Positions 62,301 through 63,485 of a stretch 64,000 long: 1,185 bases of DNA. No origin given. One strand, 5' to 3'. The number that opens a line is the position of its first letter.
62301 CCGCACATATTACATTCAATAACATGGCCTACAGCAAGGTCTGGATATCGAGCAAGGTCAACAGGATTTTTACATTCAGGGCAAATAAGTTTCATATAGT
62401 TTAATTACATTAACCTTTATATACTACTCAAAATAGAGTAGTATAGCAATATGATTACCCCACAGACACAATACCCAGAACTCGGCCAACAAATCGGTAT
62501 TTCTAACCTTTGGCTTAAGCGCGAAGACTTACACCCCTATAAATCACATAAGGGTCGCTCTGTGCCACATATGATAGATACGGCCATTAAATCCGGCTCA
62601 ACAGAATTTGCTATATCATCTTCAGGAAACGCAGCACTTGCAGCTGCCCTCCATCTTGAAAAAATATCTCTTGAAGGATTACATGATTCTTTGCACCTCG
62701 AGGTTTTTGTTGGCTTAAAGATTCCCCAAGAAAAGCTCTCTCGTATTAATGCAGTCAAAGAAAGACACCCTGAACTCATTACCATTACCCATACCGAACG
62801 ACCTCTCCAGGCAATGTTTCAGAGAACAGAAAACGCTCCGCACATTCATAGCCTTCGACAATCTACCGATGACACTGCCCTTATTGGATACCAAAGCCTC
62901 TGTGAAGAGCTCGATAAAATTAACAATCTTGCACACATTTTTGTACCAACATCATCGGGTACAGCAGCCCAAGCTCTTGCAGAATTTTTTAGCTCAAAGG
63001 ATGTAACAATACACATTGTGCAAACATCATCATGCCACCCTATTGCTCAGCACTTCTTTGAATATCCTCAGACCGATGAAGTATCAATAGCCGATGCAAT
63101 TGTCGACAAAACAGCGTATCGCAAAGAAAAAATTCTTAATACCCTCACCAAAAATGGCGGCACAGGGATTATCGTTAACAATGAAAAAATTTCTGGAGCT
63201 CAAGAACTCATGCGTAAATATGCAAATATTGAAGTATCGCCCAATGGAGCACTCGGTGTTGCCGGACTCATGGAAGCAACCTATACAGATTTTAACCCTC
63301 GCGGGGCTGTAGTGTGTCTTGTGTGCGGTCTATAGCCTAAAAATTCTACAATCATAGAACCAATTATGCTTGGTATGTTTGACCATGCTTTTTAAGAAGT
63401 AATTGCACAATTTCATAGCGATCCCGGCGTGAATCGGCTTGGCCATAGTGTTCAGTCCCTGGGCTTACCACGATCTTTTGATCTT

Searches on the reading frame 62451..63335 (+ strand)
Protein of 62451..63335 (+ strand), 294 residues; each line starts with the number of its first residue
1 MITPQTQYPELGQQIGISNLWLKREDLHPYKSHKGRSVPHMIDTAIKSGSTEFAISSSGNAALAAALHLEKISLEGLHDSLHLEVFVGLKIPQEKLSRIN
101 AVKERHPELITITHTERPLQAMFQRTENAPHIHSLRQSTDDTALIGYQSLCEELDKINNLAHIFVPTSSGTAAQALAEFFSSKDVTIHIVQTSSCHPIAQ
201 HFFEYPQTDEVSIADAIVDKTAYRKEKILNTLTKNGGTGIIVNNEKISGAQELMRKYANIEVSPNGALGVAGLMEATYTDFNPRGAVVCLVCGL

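Call 36: search_protein_families(library=pfam, proteins=[window:62451-63335:+], max_evalue=10)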
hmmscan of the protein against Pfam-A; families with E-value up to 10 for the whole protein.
window:62451-63335:+ (294 aa): 3 families
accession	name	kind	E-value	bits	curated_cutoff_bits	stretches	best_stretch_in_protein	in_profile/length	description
PF00291.31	PALP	-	1e-30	107.6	35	1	3-293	8-295/295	Pyridoxal-phosphate dependent enzyme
PF02887.21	PK_C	-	0.032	14.8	28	1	151-238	8-60/114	Pyruvate kinase, alpha/beta domain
PF13245.12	AAA_19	-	0.14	12.8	25.1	1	149-217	30-99/134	AAA domain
